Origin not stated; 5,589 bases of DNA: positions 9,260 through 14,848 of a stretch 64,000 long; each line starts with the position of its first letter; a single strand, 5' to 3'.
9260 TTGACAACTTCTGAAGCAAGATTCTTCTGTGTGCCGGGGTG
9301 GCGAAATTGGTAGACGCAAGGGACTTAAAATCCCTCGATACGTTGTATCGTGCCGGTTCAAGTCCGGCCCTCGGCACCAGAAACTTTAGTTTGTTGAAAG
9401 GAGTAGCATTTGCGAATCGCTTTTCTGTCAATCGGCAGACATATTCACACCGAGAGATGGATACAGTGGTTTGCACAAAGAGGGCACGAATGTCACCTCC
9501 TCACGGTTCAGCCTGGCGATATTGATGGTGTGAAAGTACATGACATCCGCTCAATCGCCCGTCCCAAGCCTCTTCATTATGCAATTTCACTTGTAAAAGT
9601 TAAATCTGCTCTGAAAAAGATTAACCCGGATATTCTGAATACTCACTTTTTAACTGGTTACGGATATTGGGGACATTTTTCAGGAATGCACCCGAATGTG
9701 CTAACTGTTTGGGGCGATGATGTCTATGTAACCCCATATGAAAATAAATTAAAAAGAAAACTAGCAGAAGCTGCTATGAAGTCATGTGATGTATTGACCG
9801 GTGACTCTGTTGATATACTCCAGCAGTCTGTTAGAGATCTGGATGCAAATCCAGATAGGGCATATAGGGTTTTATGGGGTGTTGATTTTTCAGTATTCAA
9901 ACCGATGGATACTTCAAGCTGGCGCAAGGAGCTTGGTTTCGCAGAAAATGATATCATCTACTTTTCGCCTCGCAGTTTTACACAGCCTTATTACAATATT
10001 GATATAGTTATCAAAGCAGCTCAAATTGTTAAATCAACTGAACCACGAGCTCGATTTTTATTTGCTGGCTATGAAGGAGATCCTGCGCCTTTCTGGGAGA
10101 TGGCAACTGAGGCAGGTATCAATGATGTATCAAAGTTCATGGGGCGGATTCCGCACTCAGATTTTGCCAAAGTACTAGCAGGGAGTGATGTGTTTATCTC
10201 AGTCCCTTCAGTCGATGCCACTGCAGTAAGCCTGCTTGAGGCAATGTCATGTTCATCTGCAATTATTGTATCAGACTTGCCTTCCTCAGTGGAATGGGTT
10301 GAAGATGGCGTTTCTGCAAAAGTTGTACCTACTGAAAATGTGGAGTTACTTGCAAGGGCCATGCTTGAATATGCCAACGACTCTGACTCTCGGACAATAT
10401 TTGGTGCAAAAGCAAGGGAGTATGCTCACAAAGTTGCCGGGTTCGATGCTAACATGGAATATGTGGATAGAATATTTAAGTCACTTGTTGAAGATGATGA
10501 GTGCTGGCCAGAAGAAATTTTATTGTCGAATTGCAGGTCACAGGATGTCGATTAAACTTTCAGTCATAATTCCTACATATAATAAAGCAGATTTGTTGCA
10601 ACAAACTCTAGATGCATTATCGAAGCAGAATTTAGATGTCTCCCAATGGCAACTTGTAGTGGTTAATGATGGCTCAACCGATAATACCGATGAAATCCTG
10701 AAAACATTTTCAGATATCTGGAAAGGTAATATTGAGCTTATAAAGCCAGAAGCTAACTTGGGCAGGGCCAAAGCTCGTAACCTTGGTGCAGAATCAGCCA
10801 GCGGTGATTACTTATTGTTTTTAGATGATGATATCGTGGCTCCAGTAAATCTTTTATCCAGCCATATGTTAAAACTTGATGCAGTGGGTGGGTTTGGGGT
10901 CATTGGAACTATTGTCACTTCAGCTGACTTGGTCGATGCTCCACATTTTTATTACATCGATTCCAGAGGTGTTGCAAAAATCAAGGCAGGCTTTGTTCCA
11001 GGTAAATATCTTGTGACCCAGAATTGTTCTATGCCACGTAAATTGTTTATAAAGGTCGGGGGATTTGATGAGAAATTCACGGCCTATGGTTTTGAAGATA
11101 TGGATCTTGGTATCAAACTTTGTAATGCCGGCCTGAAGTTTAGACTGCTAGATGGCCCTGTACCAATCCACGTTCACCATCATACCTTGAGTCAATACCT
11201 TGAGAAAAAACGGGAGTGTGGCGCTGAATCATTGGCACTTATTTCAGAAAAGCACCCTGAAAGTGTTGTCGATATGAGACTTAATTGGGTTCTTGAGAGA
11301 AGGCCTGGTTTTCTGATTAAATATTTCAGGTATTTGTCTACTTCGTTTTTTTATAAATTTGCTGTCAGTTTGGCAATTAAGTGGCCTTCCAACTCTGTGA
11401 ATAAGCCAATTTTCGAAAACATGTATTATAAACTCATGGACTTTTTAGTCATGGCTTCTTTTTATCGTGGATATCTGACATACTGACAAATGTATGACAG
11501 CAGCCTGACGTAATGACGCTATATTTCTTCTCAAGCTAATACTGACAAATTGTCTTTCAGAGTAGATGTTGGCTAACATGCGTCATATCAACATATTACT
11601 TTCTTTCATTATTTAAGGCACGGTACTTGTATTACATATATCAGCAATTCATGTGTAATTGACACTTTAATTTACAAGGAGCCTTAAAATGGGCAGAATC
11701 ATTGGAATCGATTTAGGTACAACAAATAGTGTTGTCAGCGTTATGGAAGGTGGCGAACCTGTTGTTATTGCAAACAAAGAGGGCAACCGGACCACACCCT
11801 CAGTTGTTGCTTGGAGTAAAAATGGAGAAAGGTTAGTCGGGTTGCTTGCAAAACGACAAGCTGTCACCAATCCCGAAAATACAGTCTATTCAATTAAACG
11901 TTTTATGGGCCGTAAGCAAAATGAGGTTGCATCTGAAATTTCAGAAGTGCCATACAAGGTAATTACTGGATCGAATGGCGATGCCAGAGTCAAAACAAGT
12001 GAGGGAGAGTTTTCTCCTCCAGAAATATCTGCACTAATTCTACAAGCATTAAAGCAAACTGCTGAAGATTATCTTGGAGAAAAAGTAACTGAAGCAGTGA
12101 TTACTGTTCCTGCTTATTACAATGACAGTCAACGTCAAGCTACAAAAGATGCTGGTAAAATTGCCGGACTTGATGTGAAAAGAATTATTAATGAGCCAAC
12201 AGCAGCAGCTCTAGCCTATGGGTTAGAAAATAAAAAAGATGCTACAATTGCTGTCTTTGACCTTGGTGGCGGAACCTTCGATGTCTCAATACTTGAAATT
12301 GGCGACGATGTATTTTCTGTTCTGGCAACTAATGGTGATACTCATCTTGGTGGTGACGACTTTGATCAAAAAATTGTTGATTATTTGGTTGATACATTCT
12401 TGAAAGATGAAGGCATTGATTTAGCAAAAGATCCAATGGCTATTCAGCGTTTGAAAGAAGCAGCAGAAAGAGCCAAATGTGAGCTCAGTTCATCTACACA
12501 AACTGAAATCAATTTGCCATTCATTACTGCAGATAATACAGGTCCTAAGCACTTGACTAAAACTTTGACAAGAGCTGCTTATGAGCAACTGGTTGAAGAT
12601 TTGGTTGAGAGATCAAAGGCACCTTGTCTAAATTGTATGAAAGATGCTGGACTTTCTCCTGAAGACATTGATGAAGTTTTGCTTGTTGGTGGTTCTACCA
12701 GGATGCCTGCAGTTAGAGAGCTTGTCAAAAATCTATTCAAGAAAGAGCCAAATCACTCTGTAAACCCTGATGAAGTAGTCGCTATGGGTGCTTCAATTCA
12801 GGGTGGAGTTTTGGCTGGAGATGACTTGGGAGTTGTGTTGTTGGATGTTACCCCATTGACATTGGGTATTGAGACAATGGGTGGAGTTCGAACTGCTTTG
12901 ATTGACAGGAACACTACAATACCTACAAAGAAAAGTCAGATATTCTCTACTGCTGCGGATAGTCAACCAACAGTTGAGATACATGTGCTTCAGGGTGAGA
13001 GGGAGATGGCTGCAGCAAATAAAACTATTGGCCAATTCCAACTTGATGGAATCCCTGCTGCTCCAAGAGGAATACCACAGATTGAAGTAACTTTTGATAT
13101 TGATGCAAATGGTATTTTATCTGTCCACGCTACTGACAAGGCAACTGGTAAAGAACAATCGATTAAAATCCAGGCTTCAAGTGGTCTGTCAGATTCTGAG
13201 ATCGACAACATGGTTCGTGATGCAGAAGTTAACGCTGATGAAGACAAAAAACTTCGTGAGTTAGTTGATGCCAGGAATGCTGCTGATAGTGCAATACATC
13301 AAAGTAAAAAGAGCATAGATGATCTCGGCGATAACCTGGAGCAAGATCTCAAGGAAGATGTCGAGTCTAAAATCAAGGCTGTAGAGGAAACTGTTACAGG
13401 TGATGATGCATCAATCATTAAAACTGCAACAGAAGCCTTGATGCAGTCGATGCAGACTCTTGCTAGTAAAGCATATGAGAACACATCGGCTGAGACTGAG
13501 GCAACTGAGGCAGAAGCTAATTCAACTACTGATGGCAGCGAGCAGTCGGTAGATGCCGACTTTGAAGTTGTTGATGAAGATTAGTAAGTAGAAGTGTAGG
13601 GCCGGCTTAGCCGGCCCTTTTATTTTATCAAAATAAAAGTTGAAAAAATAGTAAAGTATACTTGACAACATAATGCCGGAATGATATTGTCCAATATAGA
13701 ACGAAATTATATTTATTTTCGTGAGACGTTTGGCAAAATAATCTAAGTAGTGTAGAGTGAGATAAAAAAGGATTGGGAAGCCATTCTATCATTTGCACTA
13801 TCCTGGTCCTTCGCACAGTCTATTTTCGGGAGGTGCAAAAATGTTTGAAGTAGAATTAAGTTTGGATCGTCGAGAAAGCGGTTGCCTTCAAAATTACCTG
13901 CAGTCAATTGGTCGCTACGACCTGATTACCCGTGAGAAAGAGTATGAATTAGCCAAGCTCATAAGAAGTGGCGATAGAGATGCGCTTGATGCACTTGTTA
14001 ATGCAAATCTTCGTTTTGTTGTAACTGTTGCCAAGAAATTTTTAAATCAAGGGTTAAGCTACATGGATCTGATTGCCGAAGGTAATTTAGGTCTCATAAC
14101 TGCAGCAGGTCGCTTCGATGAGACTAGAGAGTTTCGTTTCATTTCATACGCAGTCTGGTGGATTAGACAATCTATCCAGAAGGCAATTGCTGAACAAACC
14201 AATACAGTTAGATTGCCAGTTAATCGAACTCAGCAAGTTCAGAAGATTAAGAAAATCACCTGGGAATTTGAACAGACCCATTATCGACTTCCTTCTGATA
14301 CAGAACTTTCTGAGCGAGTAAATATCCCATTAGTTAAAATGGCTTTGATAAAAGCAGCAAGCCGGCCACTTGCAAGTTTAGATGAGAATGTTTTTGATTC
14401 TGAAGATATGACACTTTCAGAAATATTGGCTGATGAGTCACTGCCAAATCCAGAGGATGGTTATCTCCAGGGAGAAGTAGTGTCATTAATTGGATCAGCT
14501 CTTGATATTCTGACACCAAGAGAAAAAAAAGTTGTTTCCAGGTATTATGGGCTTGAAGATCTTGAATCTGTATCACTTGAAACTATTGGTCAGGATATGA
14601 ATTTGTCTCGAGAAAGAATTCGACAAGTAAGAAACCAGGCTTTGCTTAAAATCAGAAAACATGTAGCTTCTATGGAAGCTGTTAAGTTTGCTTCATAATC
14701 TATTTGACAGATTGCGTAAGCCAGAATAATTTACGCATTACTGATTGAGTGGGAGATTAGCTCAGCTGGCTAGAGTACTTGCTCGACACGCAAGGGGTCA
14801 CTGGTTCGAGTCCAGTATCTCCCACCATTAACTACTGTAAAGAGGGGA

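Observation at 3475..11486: Inositol-phosphate synthase co-located with an oxidoreductase, an aminotransferase and glycosyltransferases: possible aminocyclitol (inosamine)-containing glycan pathway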

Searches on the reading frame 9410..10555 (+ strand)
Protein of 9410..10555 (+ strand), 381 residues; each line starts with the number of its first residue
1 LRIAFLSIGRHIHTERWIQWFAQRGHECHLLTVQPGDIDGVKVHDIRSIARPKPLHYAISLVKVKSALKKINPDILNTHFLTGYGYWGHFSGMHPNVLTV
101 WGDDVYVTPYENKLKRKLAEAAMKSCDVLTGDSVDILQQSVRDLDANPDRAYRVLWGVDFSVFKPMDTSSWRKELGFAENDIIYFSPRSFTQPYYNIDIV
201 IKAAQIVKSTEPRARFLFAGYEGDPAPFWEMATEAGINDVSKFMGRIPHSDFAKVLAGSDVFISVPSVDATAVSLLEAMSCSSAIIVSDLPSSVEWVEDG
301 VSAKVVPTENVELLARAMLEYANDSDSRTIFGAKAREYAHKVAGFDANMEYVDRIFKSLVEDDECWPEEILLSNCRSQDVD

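Call 4: search_protein_families(library=pfam, proteins=[window:9410-10555:+])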
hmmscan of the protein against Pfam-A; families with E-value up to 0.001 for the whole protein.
window:9410-10555:+ (381 aa): 5 families
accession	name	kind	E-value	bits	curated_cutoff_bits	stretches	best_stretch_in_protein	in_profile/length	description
PF00534.26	Glycos_transf_1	-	2e-24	86.5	26.4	1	169-337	3-171/172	Glycosyl transferases group 1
PF13477.12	Glyco_trans_4_2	-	2.1e-23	83.4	23.4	1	2-130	1-136/139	Glycosyl transferase 4-like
PF13692.12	Glyco_trans_1_4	-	1.4e-17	64.7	27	1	190-324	10-142/142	Glycosyl transferases group 1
PF13439.12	Glyco_transf_4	-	2.9e-08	34.4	28.5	1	13-159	7-167/170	Glycosyltransferase Family 4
PF13524.12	Glyco_trans_1_2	-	4.1e-05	24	25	1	211-340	12-130/144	Glycosyl transferase-like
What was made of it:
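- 9410..10555 (+): Retaining glycosyltransferase (Pfam Glycos_transf_1, CAZy GT4). PF00534 and PF13477 (call 4).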

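Call 5: search_protein_families(library=ncbifam, proteins=[window:9410-10555:+])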
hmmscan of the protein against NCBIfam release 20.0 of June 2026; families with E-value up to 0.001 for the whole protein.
window:9410-10555:+ (381 aa): 13 families
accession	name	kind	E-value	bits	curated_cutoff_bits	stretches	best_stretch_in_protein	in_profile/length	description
TIGR03088.1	stp2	hypoth_equivalog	3.9e-22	78.8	409.05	1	63-358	72-372/374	TIGR03088 family PEP-CTERM/XrtA system glycosyltransferase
TIGR03999.1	thiol_BshA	equivalog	3.3e-17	62.5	273.7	1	22-342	26-356/375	N-acetyl-alpha-D-glucosaminyl L-malate synthase BshA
TIGR03449.1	mycothiol_MshA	equivalog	5e-17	61.9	462.5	1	115-358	153-402/406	D-inositol-3-phosphate glycosyltransferase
TIGR04063.1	stp3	hypoth_equivalog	2.5e-14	53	442.05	1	114-360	146-396/397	TIGR04063 family PEP-CTERM/XrtA system glycosyltransferase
NF041876.1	EPS_EpsE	equivalog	4.7e-14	52.4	400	1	231-339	268-376/389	exopolysaccharide biosynthesis GT4 family glycosyltransferase EpsE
NF038229.1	Glyco4_Geo_Pelo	equivalog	4.7e-13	48.9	400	1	63-359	46-336/338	GPMC system family 4 glycosyltransferase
NF007640.0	PRK10307.1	subfamily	1.4e-10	40.7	276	1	122-354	168-402/411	WcaI family glycosyltransferase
NF053787.1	GlcN_PG_synth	equivalog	5.5e-07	28.8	480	1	157-359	172-359/361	N-acetylglucosaminyl phosphatidylglycerol synthase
NF038295.1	EPS_HpsP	equivalog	8.2e-07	28.4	550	1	170-355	196-383/388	hormogonium polysaccharide biosynthesis glycosyltransferase HpsP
NF047684.1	TeichurnBiosyTuaC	equivalog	2.9e-06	26.5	550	1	68-326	104-356/391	teichuronic acid biosynthesis protein TuaC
TIGR02149.1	glgA_Coryne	subfamily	9.9e-06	24.9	302.4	1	240-358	265-389/391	glycogen synthase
TIGR04047.1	MSMEG_0565_glyc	hypoth_equivalog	2.1e-05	23.8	259.85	1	200-331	211-348/373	MSMEG_0565 family glycosyltransferase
NF053513.1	Gtran_IagA_BgsA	equivalog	6.4e-05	22.1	460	1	241-306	218-283/333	LTA glycolipid anchor biosynthesis glycosyltransferase, IagA/BgsA family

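Call 58: search_solved_structures(query=window:9410-10555:+, max_evalue=0.00001)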
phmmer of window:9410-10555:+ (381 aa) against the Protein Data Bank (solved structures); distinct sequences matched with E-value up to 0.00001: 14.
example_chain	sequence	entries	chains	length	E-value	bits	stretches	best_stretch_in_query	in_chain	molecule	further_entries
2jjm_A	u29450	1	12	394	3.5e-12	49.3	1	20-363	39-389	GLYCOSYL TRANSFERASE, GROUP 1 FAMILY PROTEIN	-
3mbo_A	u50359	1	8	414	4.1e-12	49.1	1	20-363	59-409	Glycosyltransferase, group 1 family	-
3c4q_A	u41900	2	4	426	2e-10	43.5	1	109-342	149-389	Predicted glycosyltransferases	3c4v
3oka_A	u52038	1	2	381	2.2e-10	43.4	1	155-341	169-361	GDP-mannose-dependent alpha-(1-6)-phosphatidylinositol monomannoside mannosyltransferase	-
3c48_A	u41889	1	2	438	2.2e-10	43.4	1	109-342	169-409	Predicted glycosyltransferases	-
3okc_A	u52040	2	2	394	2.3e-10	43.3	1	155-341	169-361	GDP-mannose-dependent alpha-(1-6)-phosphatidylinositol monomannoside mannosyltransferase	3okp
8b5s_A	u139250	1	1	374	1.7e-08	37.2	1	169-340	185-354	UDP-glucose:(Heptosyl) LPS alpha 1,3-glucosyltransferase WaaG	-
8b5s_B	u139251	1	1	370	1.8e-08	37.1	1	169-340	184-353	UDP-glucose:(Heptosyl) LPS alpha 1,3-glucosyltransferase WaaG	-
8b5q_A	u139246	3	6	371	1.8e-08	37.1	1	169-340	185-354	UDP-glucose:(Heptosyl) LPS alpha 1,3-glucosyltransferase WaaG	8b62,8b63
5d00_A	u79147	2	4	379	7.3e-08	35.1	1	20-324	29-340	N-acetyl-alpha-D-glucosaminyl L-malate synthase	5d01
4n9w_A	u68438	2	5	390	2.6e-07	33.3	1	190-342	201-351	GDP-mannose-dependent alpha-(1-2)-phosphatidylinositol mannosyltransferase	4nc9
6n1x_A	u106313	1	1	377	2.7e-07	33.2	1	14-306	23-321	Glycosyltransferase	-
2gej_A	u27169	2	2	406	2.8e-07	33.2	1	190-342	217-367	PHOSPHATIDYLINOSITOL MANNOSYLTRANSFERASE (PimA)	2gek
6d9t_A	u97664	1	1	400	3.3e-07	32.9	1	14-306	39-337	Glycosyl transferase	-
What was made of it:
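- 9410..10555 (+): Solved relatives score only 33-49 bits (BshA, MshA, PimB', WaaG), which is a generic GT4 match (call 58).
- The GT4's weak solved hits include MshA, PimA and PimB' (call 58).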

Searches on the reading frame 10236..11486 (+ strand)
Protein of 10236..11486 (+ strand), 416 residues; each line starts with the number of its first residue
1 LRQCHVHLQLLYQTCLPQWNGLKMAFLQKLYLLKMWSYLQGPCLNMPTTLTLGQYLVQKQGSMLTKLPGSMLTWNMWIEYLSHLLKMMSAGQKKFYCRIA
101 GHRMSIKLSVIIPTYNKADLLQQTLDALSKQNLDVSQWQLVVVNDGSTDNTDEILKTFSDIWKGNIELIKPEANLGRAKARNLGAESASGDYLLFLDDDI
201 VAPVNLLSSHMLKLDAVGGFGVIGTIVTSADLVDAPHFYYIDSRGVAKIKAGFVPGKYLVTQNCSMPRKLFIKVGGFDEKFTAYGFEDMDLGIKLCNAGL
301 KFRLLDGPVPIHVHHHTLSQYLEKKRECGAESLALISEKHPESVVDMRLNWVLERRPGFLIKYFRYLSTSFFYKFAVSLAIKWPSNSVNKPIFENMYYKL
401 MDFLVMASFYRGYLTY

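Call 4: search_protein_families(library=pfam, proteins=[window:10236-11486:+])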
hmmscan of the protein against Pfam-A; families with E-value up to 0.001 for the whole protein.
window:10236-11486:+ (416 aa): 7 families
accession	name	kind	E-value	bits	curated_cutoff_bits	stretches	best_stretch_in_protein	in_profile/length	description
PF00535.33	Glycos_transf_2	-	1.7e-29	103.4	23.3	1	109-229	1-118/168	Glycosyl transferase family 2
PF10111.15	Glyco_tranf_2_2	-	1.3e-17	64.6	27.3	2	109-203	1-95/276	Glycosyltransferase like family 2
PF13641.12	Glyco_tranf_2_3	-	8.4e-10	39.5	27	1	108-324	3-223/230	Glycosyltransferase like family 2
PF02709.20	Glyco_transf_7C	-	5.4e-08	32.8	23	1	263-315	23-77/78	N-terminal domain of galactosyltransferase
PF20691.3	TAGT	-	5.2e-05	23.7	27.5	1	109-301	2-186/205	TET-Associated Glycosyltransferase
PF13632.12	Glyco_trans_2_3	-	0.00032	21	27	1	194-310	3-120/198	Glycosyl transferase family group 2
PF13704.12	Glyco_tranf_2_4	-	0.00045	21.1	27.5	0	116-199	2-81/98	Glycosyl transferase family 2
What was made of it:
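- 10545..11486 (+): Family 2 glycosyltransferase, 313 aa. Its start overlaps the GT4 stop. PF00535, E 1.7e-29 (call 4).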

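Call 5: search_protein_families(library=ncbifam, proteins=[window:10236-11486:+])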
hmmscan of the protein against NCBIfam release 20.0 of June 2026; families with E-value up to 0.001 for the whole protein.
window:10236-11486:+ (416 aa): 22 families
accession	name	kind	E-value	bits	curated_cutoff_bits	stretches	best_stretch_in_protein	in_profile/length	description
NF041875.1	EPS_EpsD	equivalog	9.4e-46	156.7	370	1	108-349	1-243/325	exopolysaccharide biosynthesis glycosyltransferase EpsD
TIGR03965.1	mycofact_glyco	equivalog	2e-27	96.2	280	1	105-350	73-317/467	mycofactocin biosynthesis glycosyltransferase MftF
NF007482.0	PRK10073.1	equivalog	8e-20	71.1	423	1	105-203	5-100/334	glycosyltransferase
NF038302.1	EPS_HpsE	equivalog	4e-18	65.4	300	1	106-206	1-103/307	hormogonium polysaccharide biosynthesis glycosyltransferase HpsE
TIGR04283.1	glyco_like_mftF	equivalog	5.7e-17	62.1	182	1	108-207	1-90/221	TIGR04283 family arsenosugar biosynthesis glycosyltransferase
NF047683.1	TeichurnBiosyTuaG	equivalog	1.4e-15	57.6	400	1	107-199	7-96/252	teichuronic acid biosynthesis protein TuaG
TIGR03937.1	PgaC_IcaA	equivalog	1.7e-15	56.9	422.3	1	105-202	44-138/407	poly-beta-1,6-N-acetyl-D-glucosamine synthase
NF050819.1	PolSacchBiosHfsG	equivalog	1.3e-14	54.1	500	1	105-343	11-246/302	polysaccharide biosynthesis protein HfsG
NF053739.1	GlytfEpsEBac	equivalog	4.8e-14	52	450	1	107-301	2-191/265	glycosyltransferase EpsE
NF041394.1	GtaseAglG_Halo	equivalog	4.4e-13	49.2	440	1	107-283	2-180/304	glucosyl-dolichyl phosphate glucuronosyltransferase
NF038299.1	EPS_HpsN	equivalog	1.2e-12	47.5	425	1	107-242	2-135/317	hormogonium polysaccharide biosynthesis glycosyltransferase HpsN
NF047588.1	GlcsyltransPgfSStrep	equivalog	2.9e-12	46.4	500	1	106-213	1-109/308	glycosyltransferase PgfS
NF050050.1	ProtGlycPglI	equivalog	1.9e-11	43.9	500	1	107-213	3-107/306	GalNAc(5)-diNAcBac-PP-undecaprenol beta-1,3-glucosyltransferase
TIGR03111.1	glyc2_xrt_Gpos1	hypoth_equivalog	5e-10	38.8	363.95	1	104-237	47-180/439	TIGR03111 family XrtG-associated glycosyltransferase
NF007986.1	PRK10714.1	equivalog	9.1e-10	38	529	1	107-227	7-126/316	undecaprenyl-phosphate 4-deoxy-4-formamido-L-arabinose transferase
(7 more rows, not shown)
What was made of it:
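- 10545..11486 (+): EpsD-like, 157 bits, below cut-off (call 5).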

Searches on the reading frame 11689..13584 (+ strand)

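Call 4: search_protein_families(library=pfam, proteins=[window:11689-13584:+])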
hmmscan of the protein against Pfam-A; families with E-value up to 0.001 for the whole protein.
window:11689-13584:+ (631 aa): 2 families
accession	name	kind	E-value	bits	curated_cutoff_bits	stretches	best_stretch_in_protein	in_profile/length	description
PF00012.26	HSP70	-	2.7e-258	858.6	20.6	1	4-596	1-598/599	Hsp70 protein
PF06723.19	MreB_Mbl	-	1.4e-17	64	27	1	121-369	82-316/327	MreB/Mbl protein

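Call 5: search_protein_families(library=ncbifam, proteins=[window:11689-13584:+])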
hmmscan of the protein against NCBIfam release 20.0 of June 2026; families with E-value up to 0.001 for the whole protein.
window:11689-13584:+ (631 aa): 14 families
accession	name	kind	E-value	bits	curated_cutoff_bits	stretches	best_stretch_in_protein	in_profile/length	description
NF001413.0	PRK00290.1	equivalog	3.4e-303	1006.8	648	1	1-630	1-623/625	molecular chaperone DnaK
TIGR02350.1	prok_dnaK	equivalog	6.2e-291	966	822.55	1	3-596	1-595/596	molecular chaperone DnaK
NF009947.0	PRK13411.1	equivalog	1.6e-262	872.4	1002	1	1-614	1-618/662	molecular chaperone DnaK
NF009946.0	PRK13410.1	equivalog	3.6e-253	841.7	1019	1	1-609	1-615/669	molecular chaperone DnaK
NF003520.0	PRK05183.1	subfamily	1.8e-192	641.1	620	1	4-599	21-608/621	Fe-S protein assembly chaperone HscA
TIGR01991.1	HscA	equivalog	6.5e-190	632.6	708.55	1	5-598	2-587/600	Fe-S protein assembly chaperone HscA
NF002399.0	PRK01433.1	equivalog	2.8e-121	406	743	1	4-590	21-572/595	Fe-S protein assembly chaperone HscA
NF008673.0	PRK11678.1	equivalog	1.4e-21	76.9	331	2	113-209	129-233/450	molecular chaperone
TIGR02529.1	EutJ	subfamily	4.7e-16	59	152.1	1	116-220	44-143/239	ethanolamine utilization protein EutJ family protein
NF011660.0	PRK15080.1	equivalog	6.6e-16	58.3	182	1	117-220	78-176/277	ethanolamine utilization protein EutJ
NF010539.0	PRK13927.1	subfamily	4.1e-15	55.5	293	1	117-236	83-197/339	rod shape-determining protein MreB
TIGR00904.1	mreB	subfamily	4.7e-15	55.5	365.75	1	135-237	100-197/334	MreB/Mrl family cell shape determining protein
NF010540.1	PRK13929.1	exception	3.7e-13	49.3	515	1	117-368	80-320/334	rod-share determining protein MreBH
TIGR01174.1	ftsA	equivalog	5.1e-07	29.1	175.85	0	153-206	164-217/371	cell division protein FtsA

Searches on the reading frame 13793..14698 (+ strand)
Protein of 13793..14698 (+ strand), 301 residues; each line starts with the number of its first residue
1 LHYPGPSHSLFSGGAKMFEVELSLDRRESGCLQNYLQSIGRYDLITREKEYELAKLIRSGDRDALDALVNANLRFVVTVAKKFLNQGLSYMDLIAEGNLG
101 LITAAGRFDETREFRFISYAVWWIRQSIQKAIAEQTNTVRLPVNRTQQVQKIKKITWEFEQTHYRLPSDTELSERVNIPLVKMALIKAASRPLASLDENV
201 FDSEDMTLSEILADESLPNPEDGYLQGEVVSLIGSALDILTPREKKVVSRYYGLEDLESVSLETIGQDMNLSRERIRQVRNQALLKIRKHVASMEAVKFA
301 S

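Call 4: search_protein_families(library=pfam, proteins=[window:13793-14698:+])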
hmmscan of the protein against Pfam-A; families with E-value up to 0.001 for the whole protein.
window:13793-14698:+ (301 aa): 4 families
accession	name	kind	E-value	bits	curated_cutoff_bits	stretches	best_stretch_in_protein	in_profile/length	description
PF04542.20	Sigma70_r2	-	1.1e-16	60.8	24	1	68-136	1-69/71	Sigma-70 region 2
PF04545.22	Sigma70_r4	-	3.1e-14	52.6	24.1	1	236-289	1-50/50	Sigma-70, region 4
PF04539.22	Sigma70_r3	-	6.7e-13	49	25.3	1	149-222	3-76/78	Sigma-70 region 3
PF00140.25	Sigma70_r1_2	-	8.9e-10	38.8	22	1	32-62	3-33/34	Sigma-70 factor, region 1.2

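Call 5: search_protein_families(library=ncbifam, proteins=[window:13793-14698:+])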
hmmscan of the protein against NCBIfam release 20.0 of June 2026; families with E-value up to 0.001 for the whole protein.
window:13793-14698:+ (301 aa): 49 families (the best 25 are shown)
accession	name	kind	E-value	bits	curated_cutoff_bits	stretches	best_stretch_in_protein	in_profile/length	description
TIGR02997.1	Sig70-cyanoRpoD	subfamily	2e-70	237.4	384.5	1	62-288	73-298/298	RNA polymerase sigma factor, RpoD/SigA family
TIGR02394.1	rpoS_proteo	equivalog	5.4e-69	232.8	378.7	1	26-293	9-276/285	RNA polymerase sigma factor RpoS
NF004207.0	PRK05657.1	equivalog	3.7e-66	223.7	394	1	26-293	52-319/329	RNA polymerase sigma factor RpoS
NF004208.0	PRK05658.1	equivalog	2.2e-65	221.9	555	1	63-291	392-620/631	RNA polymerase sigma factor RpoD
TIGR02393.1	RpoD_Cterm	equivalog_domain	4.1e-63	213.2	354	1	65-292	2-229/238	RNA polymerase sigma factor RpoD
NF006666.0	PRK09210.1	equivalog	5.2e-62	210.3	572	1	33-293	102-362/370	RNA polymerase sigma factor RpoD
NF005643.0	PRK07406.1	equivalog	1.4e-61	208.8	500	1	61-289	158-385/397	RNA polymerase sigma factor RpoD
NF041931.2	MzaA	equivalog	8.9e-60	203.3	800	1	62-290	474-704/726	MZA anti-phage system associated sigma-70 family RNA polymerase sigma factor MzaA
NF005920.0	PRK07921.1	subfamily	2e-59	201.2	464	1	19-290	50-317/328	RNA polymerase sigma factor SigB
NF004615.0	PRK05949.1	subfamily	7.8e-57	192.6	530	1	50-294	79-321/327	RNA polymerase sigma factor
NF005642.0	PRK07405.1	subfamily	2e-56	191.5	524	1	51-295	71-313/318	RNA polymerase sigma factor SigD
NF004565.0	PRK05901.2-3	equivalog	1.8e-54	185.4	484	1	33-290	219-489/501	RNA polymerase sigma factor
NF005785.0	PRK07598.1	equivalog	3.5e-54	184.2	554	1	52-289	165-400/415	RNA polymerase sigma factor SigC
NF004560.0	PRK05901.1-1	equivalog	2.3e-47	162.3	711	1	43-290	259-505/516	RNA polymerase sigma factor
NF004561.0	PRK05901.1-3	equivalog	3.6e-47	161.7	582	1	19-289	258-525/537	RNA polymerase sigma factor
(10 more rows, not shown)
